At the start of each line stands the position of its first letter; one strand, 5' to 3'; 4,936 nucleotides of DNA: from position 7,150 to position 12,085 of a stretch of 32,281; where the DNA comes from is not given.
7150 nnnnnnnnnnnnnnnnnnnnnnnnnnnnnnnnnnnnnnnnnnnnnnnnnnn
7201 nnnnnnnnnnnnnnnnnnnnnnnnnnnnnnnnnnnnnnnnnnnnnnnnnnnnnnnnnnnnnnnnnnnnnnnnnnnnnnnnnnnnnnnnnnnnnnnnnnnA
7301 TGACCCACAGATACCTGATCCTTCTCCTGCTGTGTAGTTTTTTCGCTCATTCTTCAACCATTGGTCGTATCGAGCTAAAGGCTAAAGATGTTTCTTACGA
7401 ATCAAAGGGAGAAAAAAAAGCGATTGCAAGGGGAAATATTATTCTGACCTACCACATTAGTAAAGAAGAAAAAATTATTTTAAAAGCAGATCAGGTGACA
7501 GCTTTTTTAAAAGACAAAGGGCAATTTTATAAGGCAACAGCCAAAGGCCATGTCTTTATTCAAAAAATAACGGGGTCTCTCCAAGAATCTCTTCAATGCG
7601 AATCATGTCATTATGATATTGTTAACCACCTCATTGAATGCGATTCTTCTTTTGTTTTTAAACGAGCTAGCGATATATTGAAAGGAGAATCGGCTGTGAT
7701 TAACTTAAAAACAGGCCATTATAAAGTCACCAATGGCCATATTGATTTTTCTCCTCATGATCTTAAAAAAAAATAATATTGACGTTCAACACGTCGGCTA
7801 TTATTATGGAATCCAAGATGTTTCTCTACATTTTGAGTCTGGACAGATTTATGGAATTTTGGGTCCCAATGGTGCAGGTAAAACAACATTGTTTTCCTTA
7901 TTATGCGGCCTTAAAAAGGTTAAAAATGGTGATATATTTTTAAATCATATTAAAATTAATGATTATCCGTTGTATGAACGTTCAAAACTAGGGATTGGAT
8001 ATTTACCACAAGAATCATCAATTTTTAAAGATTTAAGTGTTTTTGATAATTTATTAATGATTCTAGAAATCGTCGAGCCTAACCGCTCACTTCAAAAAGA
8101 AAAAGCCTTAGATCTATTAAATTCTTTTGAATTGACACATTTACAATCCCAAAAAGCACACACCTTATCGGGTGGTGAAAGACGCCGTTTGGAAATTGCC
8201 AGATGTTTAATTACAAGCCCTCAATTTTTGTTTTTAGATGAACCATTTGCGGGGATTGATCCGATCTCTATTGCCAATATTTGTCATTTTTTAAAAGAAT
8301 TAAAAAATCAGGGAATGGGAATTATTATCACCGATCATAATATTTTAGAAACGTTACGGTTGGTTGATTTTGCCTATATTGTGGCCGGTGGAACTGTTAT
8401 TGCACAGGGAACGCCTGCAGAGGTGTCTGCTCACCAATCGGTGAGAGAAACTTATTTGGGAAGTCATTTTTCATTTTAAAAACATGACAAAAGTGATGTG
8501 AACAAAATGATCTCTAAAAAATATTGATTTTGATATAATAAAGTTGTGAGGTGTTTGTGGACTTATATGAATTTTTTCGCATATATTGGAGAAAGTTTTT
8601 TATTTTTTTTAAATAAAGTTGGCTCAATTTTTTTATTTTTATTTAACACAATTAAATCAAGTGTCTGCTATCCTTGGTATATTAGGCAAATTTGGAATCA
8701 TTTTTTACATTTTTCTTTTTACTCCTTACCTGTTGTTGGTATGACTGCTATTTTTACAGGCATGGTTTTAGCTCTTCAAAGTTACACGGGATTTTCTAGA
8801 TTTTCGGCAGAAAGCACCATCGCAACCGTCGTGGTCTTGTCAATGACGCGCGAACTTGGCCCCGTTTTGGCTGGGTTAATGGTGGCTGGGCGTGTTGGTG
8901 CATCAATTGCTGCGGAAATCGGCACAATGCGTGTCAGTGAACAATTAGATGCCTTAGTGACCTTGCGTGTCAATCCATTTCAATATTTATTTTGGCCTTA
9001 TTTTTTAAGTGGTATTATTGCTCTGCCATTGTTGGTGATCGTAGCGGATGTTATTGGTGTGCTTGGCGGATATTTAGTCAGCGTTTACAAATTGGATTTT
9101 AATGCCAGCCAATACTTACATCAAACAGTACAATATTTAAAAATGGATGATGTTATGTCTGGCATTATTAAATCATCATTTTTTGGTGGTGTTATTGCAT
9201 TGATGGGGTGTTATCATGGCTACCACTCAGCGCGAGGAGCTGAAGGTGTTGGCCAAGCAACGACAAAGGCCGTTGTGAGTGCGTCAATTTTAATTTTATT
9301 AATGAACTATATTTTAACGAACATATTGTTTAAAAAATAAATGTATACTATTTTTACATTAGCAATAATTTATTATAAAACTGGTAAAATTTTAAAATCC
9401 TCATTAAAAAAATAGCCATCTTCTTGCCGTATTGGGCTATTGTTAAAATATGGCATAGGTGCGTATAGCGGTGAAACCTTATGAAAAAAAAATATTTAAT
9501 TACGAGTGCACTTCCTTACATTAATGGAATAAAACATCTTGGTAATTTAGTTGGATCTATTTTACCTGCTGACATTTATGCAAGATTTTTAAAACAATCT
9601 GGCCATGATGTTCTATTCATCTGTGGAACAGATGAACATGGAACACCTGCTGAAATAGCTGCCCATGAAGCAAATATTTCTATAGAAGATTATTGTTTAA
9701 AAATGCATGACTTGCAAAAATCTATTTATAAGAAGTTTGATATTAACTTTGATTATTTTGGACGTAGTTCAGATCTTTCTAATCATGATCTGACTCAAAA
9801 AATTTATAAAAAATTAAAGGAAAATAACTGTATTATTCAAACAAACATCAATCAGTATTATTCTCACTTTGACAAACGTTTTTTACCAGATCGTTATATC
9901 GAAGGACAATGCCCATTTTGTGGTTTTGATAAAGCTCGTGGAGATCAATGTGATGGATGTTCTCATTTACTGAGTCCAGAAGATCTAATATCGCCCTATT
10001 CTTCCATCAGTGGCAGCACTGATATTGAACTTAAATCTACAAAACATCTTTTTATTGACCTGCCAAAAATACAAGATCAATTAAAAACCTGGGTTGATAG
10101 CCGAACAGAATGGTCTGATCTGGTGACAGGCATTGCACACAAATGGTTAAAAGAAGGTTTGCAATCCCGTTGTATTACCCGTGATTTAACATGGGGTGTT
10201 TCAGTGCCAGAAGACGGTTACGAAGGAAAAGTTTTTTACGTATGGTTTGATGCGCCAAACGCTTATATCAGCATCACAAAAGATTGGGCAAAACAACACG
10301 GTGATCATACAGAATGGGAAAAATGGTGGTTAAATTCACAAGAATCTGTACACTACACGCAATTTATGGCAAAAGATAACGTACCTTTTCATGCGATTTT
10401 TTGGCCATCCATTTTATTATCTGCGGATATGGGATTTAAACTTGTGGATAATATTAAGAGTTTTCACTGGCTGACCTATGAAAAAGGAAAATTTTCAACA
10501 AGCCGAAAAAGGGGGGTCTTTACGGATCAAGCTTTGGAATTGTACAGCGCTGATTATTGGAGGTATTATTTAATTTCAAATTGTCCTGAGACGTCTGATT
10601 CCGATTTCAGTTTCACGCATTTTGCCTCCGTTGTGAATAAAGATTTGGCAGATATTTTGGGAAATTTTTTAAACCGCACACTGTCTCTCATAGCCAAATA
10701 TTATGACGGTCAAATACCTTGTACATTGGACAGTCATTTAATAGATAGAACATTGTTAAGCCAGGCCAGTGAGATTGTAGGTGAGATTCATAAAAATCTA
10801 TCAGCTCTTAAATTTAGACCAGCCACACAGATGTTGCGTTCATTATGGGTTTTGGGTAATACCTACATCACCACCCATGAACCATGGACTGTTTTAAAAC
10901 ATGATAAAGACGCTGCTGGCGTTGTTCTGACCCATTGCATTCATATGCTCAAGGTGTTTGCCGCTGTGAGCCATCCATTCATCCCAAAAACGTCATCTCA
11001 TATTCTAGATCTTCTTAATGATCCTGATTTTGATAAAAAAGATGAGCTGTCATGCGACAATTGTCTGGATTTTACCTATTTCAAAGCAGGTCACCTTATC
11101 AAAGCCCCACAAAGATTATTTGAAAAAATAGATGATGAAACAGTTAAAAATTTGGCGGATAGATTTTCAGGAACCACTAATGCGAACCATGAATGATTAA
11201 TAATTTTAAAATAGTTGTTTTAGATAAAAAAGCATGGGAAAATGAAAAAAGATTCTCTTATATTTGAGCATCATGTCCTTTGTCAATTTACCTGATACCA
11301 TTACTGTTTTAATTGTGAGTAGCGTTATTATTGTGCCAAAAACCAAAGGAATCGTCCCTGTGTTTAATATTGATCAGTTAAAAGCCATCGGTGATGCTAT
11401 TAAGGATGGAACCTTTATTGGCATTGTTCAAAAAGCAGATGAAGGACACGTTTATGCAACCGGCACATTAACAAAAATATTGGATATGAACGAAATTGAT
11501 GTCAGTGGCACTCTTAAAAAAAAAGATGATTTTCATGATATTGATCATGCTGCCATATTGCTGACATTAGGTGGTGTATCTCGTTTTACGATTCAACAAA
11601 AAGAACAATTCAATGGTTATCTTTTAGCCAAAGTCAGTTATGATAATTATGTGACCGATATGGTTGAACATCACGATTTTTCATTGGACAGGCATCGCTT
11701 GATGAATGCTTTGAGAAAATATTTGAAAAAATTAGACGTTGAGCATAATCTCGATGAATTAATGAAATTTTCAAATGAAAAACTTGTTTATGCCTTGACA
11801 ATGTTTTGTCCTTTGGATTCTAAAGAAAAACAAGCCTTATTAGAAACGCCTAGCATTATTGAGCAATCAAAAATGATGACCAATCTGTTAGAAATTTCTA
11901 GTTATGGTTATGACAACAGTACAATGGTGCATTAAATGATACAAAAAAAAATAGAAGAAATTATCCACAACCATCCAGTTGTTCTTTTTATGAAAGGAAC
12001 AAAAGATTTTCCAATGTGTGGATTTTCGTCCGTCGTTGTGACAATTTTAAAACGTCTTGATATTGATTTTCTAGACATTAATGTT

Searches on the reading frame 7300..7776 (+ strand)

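Call 12: search_protein_families(library=pfam, proteins=[window:7300-7776:+], max_evalue=0.001)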
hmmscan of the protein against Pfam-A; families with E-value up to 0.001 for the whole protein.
window:7300-7776:+ (158 aa): 1 family
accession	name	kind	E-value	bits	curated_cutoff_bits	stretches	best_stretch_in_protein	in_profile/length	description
PF03968.19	LptD_N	-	3.4e-05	24.5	20.4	1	28-139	4-112/113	LptA/(LptD N-terminal domain) LPS transport protein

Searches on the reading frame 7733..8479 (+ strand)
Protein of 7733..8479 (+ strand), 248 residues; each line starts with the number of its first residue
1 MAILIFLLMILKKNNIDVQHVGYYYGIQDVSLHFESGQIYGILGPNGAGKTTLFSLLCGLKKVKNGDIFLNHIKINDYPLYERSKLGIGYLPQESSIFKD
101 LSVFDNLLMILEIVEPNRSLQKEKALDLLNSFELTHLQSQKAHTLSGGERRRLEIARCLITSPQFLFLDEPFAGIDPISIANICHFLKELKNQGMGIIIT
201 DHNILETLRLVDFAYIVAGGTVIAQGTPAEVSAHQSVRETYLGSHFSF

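Call 12: search_protein_families(library=pfam, proteins=[window:7733-8479:+], max_evalue=0.001)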
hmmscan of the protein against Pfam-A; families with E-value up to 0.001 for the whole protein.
window:7733-8479:+ (248 aa): 5 families
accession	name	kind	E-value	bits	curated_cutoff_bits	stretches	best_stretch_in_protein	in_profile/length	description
PF00005.33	ABC_tran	-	8.2e-35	120.8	25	1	28-173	2-137/137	ABC transporter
PF13304.12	AAA_21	-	4.5e-09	37.2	27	1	119-205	215-301/304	AAA domain, putative AbiEii toxin, Type IV TA system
PF12399.14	BCA_ABC_TP_C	-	2.3e-08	33.9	25.5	1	222-246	2-26/27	Branched-chain amino acid ATP-binding cassette transporter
PF13476.12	AAA_23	-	8.1e-06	27.1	27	1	17-58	3-40/201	AAA domain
PF02463.25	SMC_N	-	0.00013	21.9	40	0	137-200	135-196/220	RecF/RecN/SMC N terminal domain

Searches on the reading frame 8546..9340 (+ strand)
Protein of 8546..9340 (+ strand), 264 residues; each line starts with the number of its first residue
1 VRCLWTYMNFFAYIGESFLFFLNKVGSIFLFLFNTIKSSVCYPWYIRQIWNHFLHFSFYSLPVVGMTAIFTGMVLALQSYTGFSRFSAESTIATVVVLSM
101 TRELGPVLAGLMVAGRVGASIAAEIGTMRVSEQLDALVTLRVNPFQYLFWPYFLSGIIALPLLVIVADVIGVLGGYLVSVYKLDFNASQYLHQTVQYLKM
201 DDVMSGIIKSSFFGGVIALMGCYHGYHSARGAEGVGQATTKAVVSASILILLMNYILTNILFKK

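Call 12: search_protein_families(library=pfam, proteins=[window:8546-9340:+], max_evalue=0.001)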
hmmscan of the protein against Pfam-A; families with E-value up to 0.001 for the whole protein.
window:8546-9340:+ (264 aa): 1 family
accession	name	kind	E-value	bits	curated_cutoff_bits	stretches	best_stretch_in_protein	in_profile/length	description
PF02405.21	MlaE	-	6.1e-76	255.1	22.5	1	51-259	3-211/212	Permease MlaE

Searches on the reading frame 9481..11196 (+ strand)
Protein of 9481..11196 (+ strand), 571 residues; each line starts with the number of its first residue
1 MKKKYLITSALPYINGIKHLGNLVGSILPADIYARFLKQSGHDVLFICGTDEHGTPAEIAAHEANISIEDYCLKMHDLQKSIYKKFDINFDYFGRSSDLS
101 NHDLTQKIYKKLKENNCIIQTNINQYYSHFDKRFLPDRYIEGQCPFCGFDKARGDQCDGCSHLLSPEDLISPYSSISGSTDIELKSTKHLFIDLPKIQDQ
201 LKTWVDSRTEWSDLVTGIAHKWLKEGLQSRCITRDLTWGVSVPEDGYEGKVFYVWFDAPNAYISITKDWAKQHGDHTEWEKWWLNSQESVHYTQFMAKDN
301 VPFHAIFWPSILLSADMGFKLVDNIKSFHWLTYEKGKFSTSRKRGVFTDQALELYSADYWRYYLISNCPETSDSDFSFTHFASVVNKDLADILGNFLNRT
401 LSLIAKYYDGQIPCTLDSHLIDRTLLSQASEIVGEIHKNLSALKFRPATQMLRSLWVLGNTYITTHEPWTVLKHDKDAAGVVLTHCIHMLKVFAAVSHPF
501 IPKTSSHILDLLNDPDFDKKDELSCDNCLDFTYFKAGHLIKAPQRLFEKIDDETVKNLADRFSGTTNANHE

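Call 12: search_protein_families(library=pfam, proteins=[window:9481-11196:+], max_evalue=0.001)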
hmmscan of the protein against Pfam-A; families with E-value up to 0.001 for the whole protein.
window:9481-11196:+ (571 aa): 4 families
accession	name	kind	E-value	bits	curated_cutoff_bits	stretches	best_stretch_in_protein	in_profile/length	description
PF09334.17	tRNA-synt_1g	-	4.9e-149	496.8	20.1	1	5-401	1-391/391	tRNA synthetases class I (M)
PF19303.5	Anticodon_3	-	1.4e-30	106.6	23.5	1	422-566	11-151/152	Anticodon binding domain of methionyl tRNA ligase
PF00133.28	tRNA-synt_1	-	2.6e-13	50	22.7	1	2-243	22-244/414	tRNA synthetases class I (I, L, M and V)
PF08264.19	Anticodon_1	-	4.4e-07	30.3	25.1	1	422-514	1-95/148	Anticodon-binding domain of tRNA ligase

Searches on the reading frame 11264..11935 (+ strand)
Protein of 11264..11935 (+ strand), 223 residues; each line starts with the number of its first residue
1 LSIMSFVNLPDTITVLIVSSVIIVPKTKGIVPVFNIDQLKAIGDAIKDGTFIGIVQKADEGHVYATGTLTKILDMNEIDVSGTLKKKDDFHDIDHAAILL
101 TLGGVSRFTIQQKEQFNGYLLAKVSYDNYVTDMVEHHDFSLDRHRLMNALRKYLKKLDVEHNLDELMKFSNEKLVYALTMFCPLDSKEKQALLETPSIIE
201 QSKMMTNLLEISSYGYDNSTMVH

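Call 12: search_protein_families(library=pfam, proteins=[window:11264-11935:+], max_evalue=0.001)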
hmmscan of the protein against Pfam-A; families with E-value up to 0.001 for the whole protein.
window:11264-11935:+ (223 aa): 1 family
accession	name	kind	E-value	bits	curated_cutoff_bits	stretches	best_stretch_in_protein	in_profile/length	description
PF02190.22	LON_substr_bdg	-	4.1e-16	59.9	28.7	1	13-209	2-198/200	ATP-dependent protease La (LON) substrate-binding domain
